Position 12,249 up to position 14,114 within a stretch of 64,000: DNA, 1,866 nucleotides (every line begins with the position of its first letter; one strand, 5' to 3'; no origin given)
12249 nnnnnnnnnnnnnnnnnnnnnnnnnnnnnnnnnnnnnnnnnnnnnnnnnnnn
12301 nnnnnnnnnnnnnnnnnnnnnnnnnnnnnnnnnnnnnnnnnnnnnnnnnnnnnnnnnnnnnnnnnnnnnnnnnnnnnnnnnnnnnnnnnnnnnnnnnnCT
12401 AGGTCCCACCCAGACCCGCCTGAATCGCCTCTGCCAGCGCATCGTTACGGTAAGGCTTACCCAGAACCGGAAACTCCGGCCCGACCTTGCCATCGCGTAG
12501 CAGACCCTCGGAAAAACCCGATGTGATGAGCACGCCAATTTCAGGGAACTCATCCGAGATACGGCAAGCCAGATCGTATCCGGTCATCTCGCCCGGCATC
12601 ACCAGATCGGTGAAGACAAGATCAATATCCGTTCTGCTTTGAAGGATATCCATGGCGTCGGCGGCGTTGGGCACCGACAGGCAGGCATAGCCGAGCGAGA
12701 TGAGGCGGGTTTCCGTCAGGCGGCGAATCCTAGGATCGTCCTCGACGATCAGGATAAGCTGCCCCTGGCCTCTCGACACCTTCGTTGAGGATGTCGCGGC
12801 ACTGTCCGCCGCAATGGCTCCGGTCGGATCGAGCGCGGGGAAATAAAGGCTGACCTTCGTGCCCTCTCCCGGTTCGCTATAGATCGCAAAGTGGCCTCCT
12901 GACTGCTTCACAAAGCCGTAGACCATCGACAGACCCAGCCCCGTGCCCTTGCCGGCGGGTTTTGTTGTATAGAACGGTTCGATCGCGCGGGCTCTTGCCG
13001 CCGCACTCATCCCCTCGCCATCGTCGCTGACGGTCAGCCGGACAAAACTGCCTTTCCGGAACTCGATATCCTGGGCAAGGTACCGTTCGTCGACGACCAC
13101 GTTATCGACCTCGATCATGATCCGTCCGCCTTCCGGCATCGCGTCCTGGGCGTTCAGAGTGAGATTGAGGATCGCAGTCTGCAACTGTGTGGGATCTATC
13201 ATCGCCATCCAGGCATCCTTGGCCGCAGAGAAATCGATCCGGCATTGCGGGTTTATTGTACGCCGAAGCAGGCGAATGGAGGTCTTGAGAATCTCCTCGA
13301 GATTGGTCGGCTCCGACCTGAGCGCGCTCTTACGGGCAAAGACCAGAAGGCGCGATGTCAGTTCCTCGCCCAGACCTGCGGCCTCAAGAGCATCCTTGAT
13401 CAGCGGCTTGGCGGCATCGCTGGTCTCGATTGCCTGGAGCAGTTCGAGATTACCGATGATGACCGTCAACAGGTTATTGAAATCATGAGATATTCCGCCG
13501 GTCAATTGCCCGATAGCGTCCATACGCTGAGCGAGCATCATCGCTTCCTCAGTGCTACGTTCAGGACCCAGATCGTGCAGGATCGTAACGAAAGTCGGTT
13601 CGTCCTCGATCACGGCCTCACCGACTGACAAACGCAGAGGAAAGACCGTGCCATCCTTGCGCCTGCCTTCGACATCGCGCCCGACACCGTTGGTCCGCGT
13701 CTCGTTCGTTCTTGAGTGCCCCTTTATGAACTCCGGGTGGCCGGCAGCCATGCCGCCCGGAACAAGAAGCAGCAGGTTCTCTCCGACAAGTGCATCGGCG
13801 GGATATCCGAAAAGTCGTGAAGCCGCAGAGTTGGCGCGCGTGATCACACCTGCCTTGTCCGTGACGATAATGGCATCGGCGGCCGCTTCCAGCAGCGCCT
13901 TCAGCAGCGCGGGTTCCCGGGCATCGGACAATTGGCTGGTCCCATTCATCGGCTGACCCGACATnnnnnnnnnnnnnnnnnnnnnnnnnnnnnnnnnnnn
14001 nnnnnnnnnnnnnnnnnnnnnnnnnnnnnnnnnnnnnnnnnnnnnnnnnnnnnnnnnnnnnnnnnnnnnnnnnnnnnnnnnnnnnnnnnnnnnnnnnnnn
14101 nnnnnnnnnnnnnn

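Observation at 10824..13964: Complete hFixL-FxkR-FixK-type oxygen-sensing cascade, with its K-box, in a roseobacter-like genome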

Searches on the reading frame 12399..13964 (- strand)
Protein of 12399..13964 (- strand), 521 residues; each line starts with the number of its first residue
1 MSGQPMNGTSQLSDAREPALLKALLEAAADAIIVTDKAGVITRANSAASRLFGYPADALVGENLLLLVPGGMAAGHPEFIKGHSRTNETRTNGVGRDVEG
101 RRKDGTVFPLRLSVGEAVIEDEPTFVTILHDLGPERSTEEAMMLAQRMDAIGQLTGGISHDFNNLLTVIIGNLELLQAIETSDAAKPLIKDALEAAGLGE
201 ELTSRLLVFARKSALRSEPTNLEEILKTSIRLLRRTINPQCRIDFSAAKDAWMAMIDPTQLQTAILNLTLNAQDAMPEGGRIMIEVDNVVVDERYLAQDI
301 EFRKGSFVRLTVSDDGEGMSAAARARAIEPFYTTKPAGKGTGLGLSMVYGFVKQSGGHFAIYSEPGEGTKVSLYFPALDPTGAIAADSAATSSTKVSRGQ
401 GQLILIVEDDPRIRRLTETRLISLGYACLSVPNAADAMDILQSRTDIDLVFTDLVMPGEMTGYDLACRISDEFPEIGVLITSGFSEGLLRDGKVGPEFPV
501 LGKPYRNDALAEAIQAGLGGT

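Call 3: search_protein_families(library=pfam, proteins=[window:12399-13964:-], max_evalue=0.01)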
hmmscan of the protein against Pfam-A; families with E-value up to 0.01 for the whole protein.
window:12399-13964:- (521 aa): 8 families
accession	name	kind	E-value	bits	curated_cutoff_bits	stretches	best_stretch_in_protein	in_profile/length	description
PF02518.31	HATPase_c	-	9.5e-21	74.8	26.4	1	257-377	2-109/111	Histidine kinase-, DNA gyrase B-, and HSP90-like ATPase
PF00072.30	Response_reg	-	5e-14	52.8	30.2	1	404-514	1-110/111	Response regulator receiver domain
PF00989.32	PAS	-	8.2e-14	52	22.6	1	20-131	2-112/113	PAS fold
PF13426.13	PAS_9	-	2.4e-09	37.8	27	1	30-132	2-101/103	PAS domain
PF13188.13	PAS_8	-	5.1e-09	36.1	21.8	1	20-64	2-43/65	PAS domain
PF00512.31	HisKA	-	1.4e-08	35.1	26.9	1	152-213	3-64/66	His Kinase A (phospho-acceptor) domain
PF24820.1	Diguanyl_cycl_sensor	-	4.2e-07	30.3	28.1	1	24-131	1-109/109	Diguanylate cyclase-like sensor domain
PF08448.16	PAS_4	-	1.7e-05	25.5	23.1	1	25-71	1-47/110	PAS fold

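Call 4: search_protein_families(library=ncbifam, proteins=[window:12399-13964:-], max_evalue=0.01)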
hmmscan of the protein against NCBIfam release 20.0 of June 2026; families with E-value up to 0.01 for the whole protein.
window:12399-13964:- (521 aa): 106 families (the best 25 are shown)
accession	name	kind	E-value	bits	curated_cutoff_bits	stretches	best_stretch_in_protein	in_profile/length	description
NF010076.0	PRK13557.1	subfamily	3.7e-111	372.2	631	1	31-518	42-533/540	histidine kinase famiy protein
NF046020.1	HisKinCckABruc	equivalog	1.8e-81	274.3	1000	1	30-515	357-864/868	cell cycle histidine kinase CckA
NF010411.0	PRK13837.1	equivalog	1.2e-72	245.1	647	1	137-518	436-812/828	two-component system VirA-like sensor kinase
NF046026.1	HisKinCckACaul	equivalog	3.8e-66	223.6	1000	1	119-515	270-673/678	cell cycle histidine kinase CckA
NF008468.0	PRK11360.1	equivalog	9.5e-47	159.7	646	1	20-377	269-608/616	two-component system sensor histidine kinase AtoS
NF052574.1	HisKinEspCMyxo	equivalog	9.2e-45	153.1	1200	1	41-518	310-783/785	serine histidine kinase EspC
NF052573.1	HisKinEspAMyxo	equivalog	5e-43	147.2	1400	1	23-477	258-706/755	serine histidine kinase EspA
NF041777.1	sens_FixL_Rhizob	equivalog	7e-39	133.8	850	1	20-376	124-480/485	sensor protein FixL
NF007688.0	PRK10364.1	equivalog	3e-28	98.8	479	1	136-377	225-451/460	two-component system sensor histidine kinase ZraS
NF047466.1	hybrid_RR_LvrB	exception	1.4e-23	83.7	500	1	138-377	139-376/377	hybrid histidine kinase/response regulator LvrB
NF008099.0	PRK10841.1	equivalog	2.7e-22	78.4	920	2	388-478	811-902/949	two-component system sensor histidine kinase RcsC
TIGR02916.1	PEP_his_kin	equivalog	5.5e-20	71.5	300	1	138-376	462-679/679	XrtA/PEP-CTERM system histidine kinase PrsK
TIGR00229.1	sensory_box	domain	5.7e-20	71.7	22.9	1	17-141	3-125/126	PAS domain S-box protein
NF046044.1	PnpS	equivalog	5e-19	68.6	400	1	18-376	54-390/390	two-component system histidine kinase PnpS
TIGR02966.1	phoR_proteo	equivalog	1.2e-18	67.3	334.2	1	21-375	8-333/333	phosphate regulon sensor histidine kinase PhoR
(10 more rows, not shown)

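Call 69: find_homologous_proteins(query=window:12402-13964:-, max_evalue=1e-40)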
Query window:12402-13964:- (521 aa): 7954 proteins with E <= 1e-40 among 8000 candidates; the best 120 are listed.
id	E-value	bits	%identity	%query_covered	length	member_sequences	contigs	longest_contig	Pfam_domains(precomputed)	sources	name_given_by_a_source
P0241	0.0e+0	1135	100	100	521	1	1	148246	PF13426.14,PF13188.14,PF24820.2,PF08448.17,PF02518.32,PF00512.32,PF00989.32,PF00072.31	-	-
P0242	1.1e-211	722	64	97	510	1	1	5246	PF13426.14,PF13188.14,PF24820.2,PF08448.17,PF02518.32,PF00512.32,PF00989.32,PF00072.31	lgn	-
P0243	1.7e-204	698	62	92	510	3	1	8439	PF13426.14,PF13188.14,PF24820.2,PF08448.17,PF02518.32,PF00512.32,PF00989.32,PF00072.31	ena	-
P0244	3.2e-183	628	59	94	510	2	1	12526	PF13426.14,PF08448.17,PF02518.32,PF00512.32,PF00989.32,PF00072.31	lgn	-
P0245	4.8e-180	617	57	94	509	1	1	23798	PF13426.14,PF08448.17,PF02518.32,PF00512.32,PF00989.32,PF00072.31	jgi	jgi:PAS domain S-box-containing protein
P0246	1.4e-179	616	58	93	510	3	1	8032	PF13426.14,PF13188.14,PF24820.2,PF08448.17,PF02518.32,PF00512.32,PF00989.32,PF00072.31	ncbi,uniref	ncbi:PAS domain S-box protein [Puniceibacterium confluentis]|uniref:PAS domain S-box protein n=1 Tax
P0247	2.1e-179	615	57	97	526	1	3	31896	PF13426.14,PF13188.14,PF08448.17,PF02518.32,PF00512.32,PF00989.32,PF00072.31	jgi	jgi:PAS domain S-box-containing protein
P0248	2.4e-179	615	58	94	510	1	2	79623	PF13426.14,PF13188.14,PF24820.2,PF08448.17,PF02518.32,PF00512.32,PF00989.32,PF00072.31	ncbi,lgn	-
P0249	9.2e-179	613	57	94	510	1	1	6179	PF13426.14,PF08448.17,PF02518.32,PF00512.32,PF00989.32,PF00072.31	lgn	-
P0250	4.1e-178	611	58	93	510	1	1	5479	PF13426.14,PF08448.17,PF02518.32,PF00512.32,PF00989.32,PF00072.31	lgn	-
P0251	5.0e-178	611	57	98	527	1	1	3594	PF13426.14,PF13188.14,PF08448.17,PF02518.32,PF00512.32,PF00989.32,PF00072.31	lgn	-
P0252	8.9e-178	610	57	94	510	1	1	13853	PF13426.14,PF24820.2,PF08448.17,PF02518.32,PF00512.32,PF00989.32,PF00072.31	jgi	jgi:PAS domain S-box-containing protein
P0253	1.6e-177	609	58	91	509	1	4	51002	PF13426.14,PF13188.14,PF24820.2,PF08448.17,PF02518.32,PF00512.32,PF00989.32,PF00072.31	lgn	-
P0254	1.8e-177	609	57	94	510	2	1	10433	PF13426.14,PF13188.14,PF24820.2,PF08448.17,PF02518.32,PF00512.32,PF00989.32,PF00072.31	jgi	jgi:PAS domain S-box-containing protein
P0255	5.8e-177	607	58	94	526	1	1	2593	PF13426.14,PF08448.17,PF02518.32,PF00512.32,PF00989.32,PF00072.31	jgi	jgi:PAS domain S-box-containing protein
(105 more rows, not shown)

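Call 83: predict_structure(alignment_id=A3)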
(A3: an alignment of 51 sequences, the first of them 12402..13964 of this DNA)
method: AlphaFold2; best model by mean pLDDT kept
length: 521 residues; sequences in the alignment: 51
mean_pLDDT: 74.6   pTM: 0.50
mean pLDDT of the five models: 74.6, 74.5, 74.1, 74.1, 70.2
residues with pLDDT >= 90: 102; 70-90: 237; 50-70: 118; < 50: 64
segments of 3 or more residues with pLDDT < 50: 1-9, 89-93, 141-157, 298-300, 329-334, 336-342, 382-395
pLDDT, mean of each block of 10 residues (from residue 1): 45 64 79 90 91 91 88 68 58 67 88 84 87 68 44 48 59 69 75 67 61 73 87 79 87 86 84 82 90 58 78 83 59 47 64 79 78 82 45 50 90 80 89 94 94 84 90 92 66 72 72 80 34
secondary structure, 60 per line:
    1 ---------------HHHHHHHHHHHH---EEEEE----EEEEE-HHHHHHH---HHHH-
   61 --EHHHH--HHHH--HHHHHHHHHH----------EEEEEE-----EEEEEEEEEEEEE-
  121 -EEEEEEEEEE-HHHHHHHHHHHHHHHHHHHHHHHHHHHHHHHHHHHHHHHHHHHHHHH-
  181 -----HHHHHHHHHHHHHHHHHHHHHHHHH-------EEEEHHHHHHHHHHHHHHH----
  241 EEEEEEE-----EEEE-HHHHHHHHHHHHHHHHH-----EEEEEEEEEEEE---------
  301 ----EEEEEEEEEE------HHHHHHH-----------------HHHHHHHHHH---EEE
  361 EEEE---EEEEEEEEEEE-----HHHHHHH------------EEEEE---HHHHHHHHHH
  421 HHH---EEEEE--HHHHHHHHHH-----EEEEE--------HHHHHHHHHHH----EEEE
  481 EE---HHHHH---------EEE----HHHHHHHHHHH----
elements in order: H16-27 E31-35 E40-44 H46-52 H56-59 H64-67 H70-73 H76-85 E96-101 E107-119 E122-131 H133-179 H186-210 E218-221 H222-236 E241-247 E253-256 H258-274 E280-291 E305-314 H321-327 H345-354 E358-364 E368-378 H384-390 E403-407 H411-423 E427-431 H434-443 E449-453 H462-472 E477-482 H486-490 E500-502 H507-517

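Call 87: fold_search(model_id=the predicted structure, library=pdb)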
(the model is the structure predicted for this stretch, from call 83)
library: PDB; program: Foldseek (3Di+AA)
matches with E <= 10: 1745; with E <= 0.001: 1070
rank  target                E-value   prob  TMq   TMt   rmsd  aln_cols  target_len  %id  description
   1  8a6x_B                8.4e-25  1.00  0.27  0.37  20.5       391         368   23  Crystal structure of a chimeric LOV-Histidine kinase SB2F1 (asymmetrical variant, trigonal form with long c axis) (released 2024-01-10)
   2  4gcz_A                1.4e-24  1.00  0.44  0.57   7.2       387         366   22  Structure of a blue-light photoreceptor (released 2013-06-19)
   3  8a7f_A                2.8e-23  1.00  0.27  0.38  20.5       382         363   22  Crystal structure of a chimeric LOV-Histidine kinase SB2F1-I66R mutant (asymmetrical variant, trigonal form with long  (released 2024-01-10)
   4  8a52_A                2.8e-23  1.00  0.27  0.37  20.7       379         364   22  Crystal structure of a chimeric LOV-Histidine kinase SB2F1 (asymmetrical variant, trigonal form with long c-axis) (released 2023-12-27)
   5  8a7h_A                1.1e-22  1.00  0.27  0.37  21.0       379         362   22  Crystal structure of a chimeric LOV-Histidine kinase SB2F1-I66R mutant (light state; asymmetrical variant, trigonal fo (released 2024-01-10)
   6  8a3u                  1.2e-22  1.00  0.27  0.38  20.7       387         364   22  Crystal structure of a chimeric LOV-Histidine kinase SB2F1 (symmetrical variant, trigonal form with short c-axis) (released 2023-12-20)
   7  8a7f_B                2.3e-22  1.00  0.27  0.37  20.6       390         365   21  Crystal structure of a chimeric LOV-Histidine kinase SB2F1-I66R mutant (asymmetrical variant, trigonal form with long  (released 2024-01-10)
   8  4gcz_B                3.6e-22  1.00  0.30  0.39  11.7       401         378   20  Structure of a blue-light photoreceptor (released 2013-06-19)
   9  9a5d_A                2.6e-21  1.00  0.40  0.35  10.0       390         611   17  Integrative model of WALK-YYCH by crosslinking MS and deep learning (released 2024-09-18)
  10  5idj                  3.5e-18  1.00  0.30  0.62  17.4       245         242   36  Bifunctional histidine kinase CckA (domains DHp-CA) in complex with ADP/Mg2+ (released 2016-10-05)
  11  4i5s_A                4.7e-18  1.00  0.36  0.45   8.7       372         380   20  Structure and function of sensor histidine kinase (released 2013-03-27)
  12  9jfj_A                1.9e-17  1.00  0.29  0.60   9.0       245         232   25  Crystal structure of the cytoplasmic domain of ZraS in ADP-bound form (released 2025-03-26)
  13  9jfj_B                8.2e-17  1.00  0.28  0.61  17.8       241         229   26  Crystal structure of the cytoplasmic domain of ZraS in ADP-bound form (released 2025-03-26)
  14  9qq6_A                8.7e-17  1.00  0.27  0.28  29.7       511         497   16  Structure of the Azotobacter vinelandii NifL-NifA complex (released 2025-06-18)
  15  9jfj_C                1.0e-16  1.00  0.30  0.62   8.5       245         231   26  Crystal structure of the cytoplasmic domain of ZraS in ADP-bound form (released 2025-03-26)
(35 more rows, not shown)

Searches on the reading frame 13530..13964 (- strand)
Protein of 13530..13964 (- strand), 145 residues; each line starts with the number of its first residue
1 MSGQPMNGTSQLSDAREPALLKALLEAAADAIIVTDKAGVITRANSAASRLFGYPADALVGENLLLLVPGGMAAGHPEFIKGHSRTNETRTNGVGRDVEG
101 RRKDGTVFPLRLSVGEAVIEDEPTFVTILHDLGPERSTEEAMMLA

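Call 5: search_solved_structures(query=window:13530-13964:-, max_evalue=0.01, show_alignments=4)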
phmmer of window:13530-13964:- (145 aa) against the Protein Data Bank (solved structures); distinct sequences matched with E-value up to 0.01: 24.
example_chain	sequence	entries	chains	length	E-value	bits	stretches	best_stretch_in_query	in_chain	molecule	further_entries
2cmn_A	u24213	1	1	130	7.6e-21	77.6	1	21-140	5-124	SENSOR PROTEIN FIXL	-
1dp6_A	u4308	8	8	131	1.3e-20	76.9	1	21-140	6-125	FIXL PROTEIN | SENSOR PROTEIN FIXL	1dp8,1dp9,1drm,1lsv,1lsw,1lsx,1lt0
8js5_A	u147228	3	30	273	5.7e-20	74.8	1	20-140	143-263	Sensor protein FixL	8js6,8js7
1y28_A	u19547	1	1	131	9.2e-20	74.1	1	21-140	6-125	Sensor protein fixL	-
1d06_A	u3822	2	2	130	1.8e-19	73.2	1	9-132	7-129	nitrogen fixation regulatory protein fixL | FIXL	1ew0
1xj4_A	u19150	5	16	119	3.5e-19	72.2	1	29-140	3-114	Sensor protein fixL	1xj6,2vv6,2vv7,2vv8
1xj2_A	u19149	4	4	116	8e-19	71.1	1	30-140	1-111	Sensor protein fixL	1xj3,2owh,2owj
1v9y_A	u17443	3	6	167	4.3e-12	49.3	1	17-140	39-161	Heme pas sensor protein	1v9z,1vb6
9cdr_A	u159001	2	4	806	2.3e-11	46.9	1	20-140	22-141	Oxygen sensor protein DosP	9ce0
1s66_L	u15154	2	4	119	3.2e-11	46.5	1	23-131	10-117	Hypothetical protein yddU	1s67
9cmf_A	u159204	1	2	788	5.3e-11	45.8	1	30-140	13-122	Oxygen sensor protein DosP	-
9bgv_A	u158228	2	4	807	1.7e-10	44.2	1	20-140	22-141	Oxygen sensor protein DosP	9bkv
9clo_A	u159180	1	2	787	3.8e-10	43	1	30-140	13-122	Oxygen sensor protein DosP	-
10jx_A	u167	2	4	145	9.7e-08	35.2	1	12-114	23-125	Multi-sensor signal transduction histidine kinase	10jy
3mjq_A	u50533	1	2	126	3.2e-05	27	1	22-137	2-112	uncharacterized protein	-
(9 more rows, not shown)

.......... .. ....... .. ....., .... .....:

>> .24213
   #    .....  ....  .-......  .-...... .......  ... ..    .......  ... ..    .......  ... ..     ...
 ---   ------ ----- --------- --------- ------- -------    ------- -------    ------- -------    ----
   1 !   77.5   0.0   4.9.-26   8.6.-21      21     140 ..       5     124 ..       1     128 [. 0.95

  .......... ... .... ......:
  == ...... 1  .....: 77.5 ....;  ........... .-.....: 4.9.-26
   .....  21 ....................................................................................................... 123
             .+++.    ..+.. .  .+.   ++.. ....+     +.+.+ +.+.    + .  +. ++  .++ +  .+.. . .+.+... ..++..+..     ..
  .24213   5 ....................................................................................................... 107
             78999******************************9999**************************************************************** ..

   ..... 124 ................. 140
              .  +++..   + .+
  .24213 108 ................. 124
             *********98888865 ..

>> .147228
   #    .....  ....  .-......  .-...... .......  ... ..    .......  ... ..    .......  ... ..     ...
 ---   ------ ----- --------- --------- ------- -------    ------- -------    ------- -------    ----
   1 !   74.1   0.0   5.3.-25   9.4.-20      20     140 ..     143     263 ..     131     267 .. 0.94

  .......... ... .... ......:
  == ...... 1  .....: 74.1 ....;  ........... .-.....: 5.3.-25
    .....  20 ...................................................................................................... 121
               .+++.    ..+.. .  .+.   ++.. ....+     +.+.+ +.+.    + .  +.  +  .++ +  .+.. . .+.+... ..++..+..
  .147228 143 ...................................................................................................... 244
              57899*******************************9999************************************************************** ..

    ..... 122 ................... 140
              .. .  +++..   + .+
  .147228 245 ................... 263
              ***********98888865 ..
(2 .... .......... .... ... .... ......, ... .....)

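Call 71: predict_structure(protein=window:13530-13964:-)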
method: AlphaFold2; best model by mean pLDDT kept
length: 145 residues; sequences in the alignment: 1
mean_pLDDT: 41.3   pTM: 0.31
mean pLDDT of the five models: 41.3, 39.5, 39.1, 35.2, 33.9
residues with pLDDT >= 90: 0; 70-90: 0; 50-70: 34; < 50: 111
segments of 3 or more residues with pLDDT < 50: 1-94, 116-126
pLDDT, mean of each block of 10 residues (from residue 1): 34 38 41 41 40 36 35 27 26 48 56 50 50 53 48
secondary structure, 60 per line:
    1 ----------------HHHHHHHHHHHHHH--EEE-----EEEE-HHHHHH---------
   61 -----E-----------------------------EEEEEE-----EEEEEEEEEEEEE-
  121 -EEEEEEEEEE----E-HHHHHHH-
elements in order: H17-30 E33-35 E41-44 H46-51 E96-101 E107-119 E122-131 H138-144
